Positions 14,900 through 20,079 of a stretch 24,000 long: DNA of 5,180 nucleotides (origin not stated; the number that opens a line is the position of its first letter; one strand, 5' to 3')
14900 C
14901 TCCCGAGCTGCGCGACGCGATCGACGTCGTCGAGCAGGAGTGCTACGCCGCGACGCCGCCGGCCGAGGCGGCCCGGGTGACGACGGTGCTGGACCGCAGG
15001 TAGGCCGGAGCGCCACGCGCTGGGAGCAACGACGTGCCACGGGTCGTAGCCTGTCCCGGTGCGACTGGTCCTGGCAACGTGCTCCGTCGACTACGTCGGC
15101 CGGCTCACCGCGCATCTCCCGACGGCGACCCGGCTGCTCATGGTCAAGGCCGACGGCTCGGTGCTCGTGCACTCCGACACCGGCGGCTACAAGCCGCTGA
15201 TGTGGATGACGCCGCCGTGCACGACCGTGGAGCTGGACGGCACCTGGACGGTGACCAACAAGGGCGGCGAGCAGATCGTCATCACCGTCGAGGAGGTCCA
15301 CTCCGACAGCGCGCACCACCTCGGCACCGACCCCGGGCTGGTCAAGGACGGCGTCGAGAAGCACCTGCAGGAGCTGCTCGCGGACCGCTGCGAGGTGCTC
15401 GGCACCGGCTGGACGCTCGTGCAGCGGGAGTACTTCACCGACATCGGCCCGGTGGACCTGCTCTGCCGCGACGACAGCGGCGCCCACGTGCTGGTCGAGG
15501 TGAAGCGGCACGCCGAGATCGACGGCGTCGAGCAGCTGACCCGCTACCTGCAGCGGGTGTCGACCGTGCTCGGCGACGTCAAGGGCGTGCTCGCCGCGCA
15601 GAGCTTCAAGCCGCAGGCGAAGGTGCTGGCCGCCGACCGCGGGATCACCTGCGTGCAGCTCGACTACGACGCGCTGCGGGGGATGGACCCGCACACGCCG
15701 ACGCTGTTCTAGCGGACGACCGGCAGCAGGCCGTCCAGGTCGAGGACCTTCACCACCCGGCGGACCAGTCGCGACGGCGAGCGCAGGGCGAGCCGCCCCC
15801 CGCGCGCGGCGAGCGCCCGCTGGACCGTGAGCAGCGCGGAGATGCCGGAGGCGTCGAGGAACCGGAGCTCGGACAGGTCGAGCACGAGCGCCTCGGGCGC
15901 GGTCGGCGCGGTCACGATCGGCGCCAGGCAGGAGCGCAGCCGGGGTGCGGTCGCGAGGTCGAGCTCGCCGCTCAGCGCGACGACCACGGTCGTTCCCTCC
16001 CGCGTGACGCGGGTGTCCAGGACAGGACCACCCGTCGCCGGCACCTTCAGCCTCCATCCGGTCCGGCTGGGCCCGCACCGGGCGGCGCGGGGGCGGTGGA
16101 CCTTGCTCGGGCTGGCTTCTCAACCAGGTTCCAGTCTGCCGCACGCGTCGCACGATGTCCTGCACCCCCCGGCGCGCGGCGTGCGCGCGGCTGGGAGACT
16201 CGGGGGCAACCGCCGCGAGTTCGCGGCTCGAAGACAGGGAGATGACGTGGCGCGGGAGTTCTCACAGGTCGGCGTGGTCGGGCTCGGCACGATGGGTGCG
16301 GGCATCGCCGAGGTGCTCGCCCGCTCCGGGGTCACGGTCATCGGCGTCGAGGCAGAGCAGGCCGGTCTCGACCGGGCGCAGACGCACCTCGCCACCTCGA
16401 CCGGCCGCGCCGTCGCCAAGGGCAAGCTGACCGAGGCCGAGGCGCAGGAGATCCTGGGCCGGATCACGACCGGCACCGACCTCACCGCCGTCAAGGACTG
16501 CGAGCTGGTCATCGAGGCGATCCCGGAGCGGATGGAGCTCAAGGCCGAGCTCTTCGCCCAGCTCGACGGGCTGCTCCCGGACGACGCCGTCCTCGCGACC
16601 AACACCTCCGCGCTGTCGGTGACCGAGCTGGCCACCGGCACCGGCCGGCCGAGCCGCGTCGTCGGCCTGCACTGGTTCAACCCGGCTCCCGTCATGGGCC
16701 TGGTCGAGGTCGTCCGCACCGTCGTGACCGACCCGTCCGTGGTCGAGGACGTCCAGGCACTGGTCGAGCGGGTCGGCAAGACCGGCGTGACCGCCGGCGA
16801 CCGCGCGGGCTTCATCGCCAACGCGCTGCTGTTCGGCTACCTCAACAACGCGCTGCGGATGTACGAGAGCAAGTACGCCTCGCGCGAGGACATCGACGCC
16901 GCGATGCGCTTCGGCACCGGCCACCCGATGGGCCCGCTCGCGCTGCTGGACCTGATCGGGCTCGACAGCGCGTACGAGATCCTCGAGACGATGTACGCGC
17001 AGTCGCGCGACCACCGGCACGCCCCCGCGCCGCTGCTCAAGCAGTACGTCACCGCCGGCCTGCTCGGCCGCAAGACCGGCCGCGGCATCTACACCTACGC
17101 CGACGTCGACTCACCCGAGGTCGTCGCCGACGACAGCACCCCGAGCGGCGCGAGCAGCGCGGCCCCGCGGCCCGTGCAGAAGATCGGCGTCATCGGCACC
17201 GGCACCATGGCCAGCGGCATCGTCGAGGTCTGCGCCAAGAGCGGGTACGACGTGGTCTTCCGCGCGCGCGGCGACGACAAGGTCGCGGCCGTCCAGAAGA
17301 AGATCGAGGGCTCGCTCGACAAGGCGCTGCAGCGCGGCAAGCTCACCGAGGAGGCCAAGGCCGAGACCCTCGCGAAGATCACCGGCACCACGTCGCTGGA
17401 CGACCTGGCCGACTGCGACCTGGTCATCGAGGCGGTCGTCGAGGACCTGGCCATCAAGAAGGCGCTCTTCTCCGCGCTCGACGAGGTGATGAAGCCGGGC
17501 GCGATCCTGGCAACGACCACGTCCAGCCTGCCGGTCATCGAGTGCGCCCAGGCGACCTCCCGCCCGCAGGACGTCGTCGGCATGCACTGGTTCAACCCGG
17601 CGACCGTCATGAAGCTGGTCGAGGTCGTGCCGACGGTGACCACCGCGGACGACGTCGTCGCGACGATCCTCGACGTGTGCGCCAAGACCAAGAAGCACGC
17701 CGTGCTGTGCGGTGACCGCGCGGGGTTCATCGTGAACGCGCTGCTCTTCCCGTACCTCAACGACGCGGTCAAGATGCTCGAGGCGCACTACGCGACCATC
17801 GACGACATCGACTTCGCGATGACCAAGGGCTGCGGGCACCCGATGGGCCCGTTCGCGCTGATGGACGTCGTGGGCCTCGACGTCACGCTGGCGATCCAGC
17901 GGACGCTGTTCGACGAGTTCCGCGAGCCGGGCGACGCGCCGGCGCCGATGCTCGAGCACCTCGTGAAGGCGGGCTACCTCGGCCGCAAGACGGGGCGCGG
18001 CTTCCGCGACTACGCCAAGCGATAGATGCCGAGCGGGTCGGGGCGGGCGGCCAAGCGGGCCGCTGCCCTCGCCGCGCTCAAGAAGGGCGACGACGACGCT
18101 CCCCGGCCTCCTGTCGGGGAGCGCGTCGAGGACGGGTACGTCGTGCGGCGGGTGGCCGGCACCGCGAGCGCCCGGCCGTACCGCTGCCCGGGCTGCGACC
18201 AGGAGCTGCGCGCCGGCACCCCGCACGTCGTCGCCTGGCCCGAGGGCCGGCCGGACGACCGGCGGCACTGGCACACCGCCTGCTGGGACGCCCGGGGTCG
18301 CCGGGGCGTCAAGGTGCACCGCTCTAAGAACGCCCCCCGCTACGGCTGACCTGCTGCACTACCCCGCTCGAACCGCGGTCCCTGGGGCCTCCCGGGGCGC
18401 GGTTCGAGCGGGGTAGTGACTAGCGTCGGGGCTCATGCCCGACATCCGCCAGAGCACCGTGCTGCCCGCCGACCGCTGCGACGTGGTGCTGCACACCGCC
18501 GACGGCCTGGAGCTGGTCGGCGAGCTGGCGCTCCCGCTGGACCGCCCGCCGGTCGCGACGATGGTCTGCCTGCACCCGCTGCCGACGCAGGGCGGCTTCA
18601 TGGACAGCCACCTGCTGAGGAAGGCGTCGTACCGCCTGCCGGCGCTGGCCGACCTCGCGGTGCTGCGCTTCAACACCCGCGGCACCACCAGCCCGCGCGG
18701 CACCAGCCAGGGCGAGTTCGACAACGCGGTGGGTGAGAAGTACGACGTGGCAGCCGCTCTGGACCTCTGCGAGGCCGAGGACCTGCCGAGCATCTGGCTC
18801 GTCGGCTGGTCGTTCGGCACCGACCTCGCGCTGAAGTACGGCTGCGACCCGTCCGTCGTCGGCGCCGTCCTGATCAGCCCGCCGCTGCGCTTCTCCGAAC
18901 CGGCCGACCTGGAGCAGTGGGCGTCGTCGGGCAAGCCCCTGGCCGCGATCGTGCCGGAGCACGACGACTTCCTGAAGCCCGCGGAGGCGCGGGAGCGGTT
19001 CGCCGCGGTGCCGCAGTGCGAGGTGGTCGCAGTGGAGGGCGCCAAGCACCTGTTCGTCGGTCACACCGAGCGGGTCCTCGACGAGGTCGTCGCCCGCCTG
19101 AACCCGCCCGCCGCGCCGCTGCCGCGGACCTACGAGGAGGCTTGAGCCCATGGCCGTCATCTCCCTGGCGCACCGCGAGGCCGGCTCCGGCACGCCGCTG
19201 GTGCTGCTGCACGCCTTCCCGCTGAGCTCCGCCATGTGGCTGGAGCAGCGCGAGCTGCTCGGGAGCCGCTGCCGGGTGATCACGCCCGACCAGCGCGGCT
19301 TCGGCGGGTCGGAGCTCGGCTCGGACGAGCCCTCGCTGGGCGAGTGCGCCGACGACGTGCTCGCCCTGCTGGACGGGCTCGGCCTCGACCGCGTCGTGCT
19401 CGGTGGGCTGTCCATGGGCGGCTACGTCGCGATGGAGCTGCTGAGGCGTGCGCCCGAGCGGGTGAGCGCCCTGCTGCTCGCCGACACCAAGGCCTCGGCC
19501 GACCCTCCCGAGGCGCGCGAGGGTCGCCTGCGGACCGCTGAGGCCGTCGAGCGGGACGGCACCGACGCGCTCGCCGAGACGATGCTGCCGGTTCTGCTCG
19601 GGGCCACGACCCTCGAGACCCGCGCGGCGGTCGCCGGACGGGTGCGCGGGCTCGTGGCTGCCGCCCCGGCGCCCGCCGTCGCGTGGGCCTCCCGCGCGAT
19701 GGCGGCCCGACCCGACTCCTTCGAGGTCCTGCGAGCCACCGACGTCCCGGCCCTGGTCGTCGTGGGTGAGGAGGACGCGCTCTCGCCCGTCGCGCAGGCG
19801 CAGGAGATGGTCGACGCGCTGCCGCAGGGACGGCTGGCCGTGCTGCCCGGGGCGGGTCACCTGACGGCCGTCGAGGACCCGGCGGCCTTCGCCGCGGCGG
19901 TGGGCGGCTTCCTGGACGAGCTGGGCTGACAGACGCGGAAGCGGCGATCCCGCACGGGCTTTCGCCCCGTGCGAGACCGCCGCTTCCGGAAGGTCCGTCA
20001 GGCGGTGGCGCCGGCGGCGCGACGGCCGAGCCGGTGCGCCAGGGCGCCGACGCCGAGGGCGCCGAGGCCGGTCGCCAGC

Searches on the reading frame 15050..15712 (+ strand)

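Call 42: search_protein_families(library=pfam, proteins=[window:15050-15712:+], max_evalue=0.001)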
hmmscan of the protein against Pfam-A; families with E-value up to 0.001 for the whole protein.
window:15050-15712:+ (220 aa): 2 families
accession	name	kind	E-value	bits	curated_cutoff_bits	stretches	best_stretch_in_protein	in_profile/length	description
PF01939.22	NucS_C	-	1.1e-33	116.3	24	1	102-218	1-122/124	Endonuclease NucS C-terminal domain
PF21003.3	NucS_N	-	8.9e-26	90.2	23.9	1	4-95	4-99/100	Endonuclease NucS N-terminal PH-like domain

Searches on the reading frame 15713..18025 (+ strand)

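Call 42: search_protein_families(library=pfam, proteins=[window:15713-18025:+], max_evalue=0.001)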
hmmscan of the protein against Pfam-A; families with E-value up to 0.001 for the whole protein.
window:15713-18025:+ (770 aa): 7 families
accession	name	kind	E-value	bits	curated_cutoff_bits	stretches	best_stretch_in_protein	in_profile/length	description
PF02737.24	3HCDH_N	-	2.9e-119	395.9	22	2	185-363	1-179/180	3-hydroxyacyl-CoA dehydrogenase, NAD binding domain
PF00725.27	3HCDH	-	7e-66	219.3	22.1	2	671-767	1-97/97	3-hydroxyacyl-CoA dehydrogenase, C-terminal domain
PF03446.21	NAD_binding_2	-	1.6e-10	41.7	21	2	490-607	1-97/161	NAD binding domain of 6-phosphogluconate dehydrogenase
PF03807.23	F420_oxidored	-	1.6e-09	38.7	21.6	1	490-554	1-46/94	NADP oxidoreductase coenzyme F420-dependent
PF02826.25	2-Hacid_dh_C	-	3.8e-05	23.6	25.1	0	184-217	37-70/178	D-isomer specific 2-hydroxyacid dehydrogenase, NAD binding domain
PF01488.26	Shikimate_DH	-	0.00036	21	24.3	0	489-544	13-69/138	Shikimate / quinate 5-dehydrogenase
PF02558.23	ApbA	-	0.00091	19.3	22.2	0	491-572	1-71/150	Ketopantoate reductase PanE/ApbA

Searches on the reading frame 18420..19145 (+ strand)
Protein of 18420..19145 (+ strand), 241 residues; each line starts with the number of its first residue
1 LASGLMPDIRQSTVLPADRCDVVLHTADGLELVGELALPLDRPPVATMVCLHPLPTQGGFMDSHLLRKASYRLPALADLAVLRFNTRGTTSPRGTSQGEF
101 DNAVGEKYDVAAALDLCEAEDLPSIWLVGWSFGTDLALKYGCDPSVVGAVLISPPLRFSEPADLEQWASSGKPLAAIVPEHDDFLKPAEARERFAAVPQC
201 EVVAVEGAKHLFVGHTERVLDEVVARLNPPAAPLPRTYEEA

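Call 42: search_protein_families(library=pfam, proteins=[window:18420-19145:+], max_evalue=0.001)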
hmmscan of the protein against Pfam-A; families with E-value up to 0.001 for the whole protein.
window:18420-19145:+ (241 aa): 1 family
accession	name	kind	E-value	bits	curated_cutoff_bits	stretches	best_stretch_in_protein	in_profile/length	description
PF00561.26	Abhydrolase_1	-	0.00021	21.5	25.8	1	62-169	12-114/245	alpha/beta hydrolase fold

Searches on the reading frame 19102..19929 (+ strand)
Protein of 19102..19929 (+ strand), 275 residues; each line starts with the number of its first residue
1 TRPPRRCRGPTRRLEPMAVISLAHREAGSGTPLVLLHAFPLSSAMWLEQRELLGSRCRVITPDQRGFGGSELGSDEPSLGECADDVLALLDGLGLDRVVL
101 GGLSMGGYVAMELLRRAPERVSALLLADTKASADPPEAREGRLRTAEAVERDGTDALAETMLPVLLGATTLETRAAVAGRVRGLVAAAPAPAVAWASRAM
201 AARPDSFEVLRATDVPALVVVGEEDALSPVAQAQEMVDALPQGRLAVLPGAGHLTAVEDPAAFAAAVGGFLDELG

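Call 42: search_protein_families(library=pfam, proteins=[window:19102-19929:+], max_evalue=0.001)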
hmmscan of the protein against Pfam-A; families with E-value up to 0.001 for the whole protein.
window:19102-19929:+ (275 aa): 6 families
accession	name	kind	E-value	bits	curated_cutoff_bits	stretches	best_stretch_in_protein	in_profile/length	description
PF00561.26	Abhydrolase_1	-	1.2e-27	97.5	25.8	1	32-260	2-245/245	alpha/beta hydrolase fold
PF12697.13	Abhydrolase_6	-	1.5e-25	91.6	26.3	1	33-266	1-217/217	Alpha/beta hydrolase family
PF12146.15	Hydrolase_4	-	3.3e-14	53.2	27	1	57-258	32-237/239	Serine aminopeptidase, S33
PF03096.20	Ndr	-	6.2e-07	28.9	23.3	1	69-272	70-277/283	Ndr family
PF08386.16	Abhydrolase_4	-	7.4e-06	26.5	21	1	203-272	23-92/103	TAP-like protein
PF20408.4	Abhydrolase_11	-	0.0008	19.6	27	0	76-123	57-101/193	Alpha/beta hydrolase domain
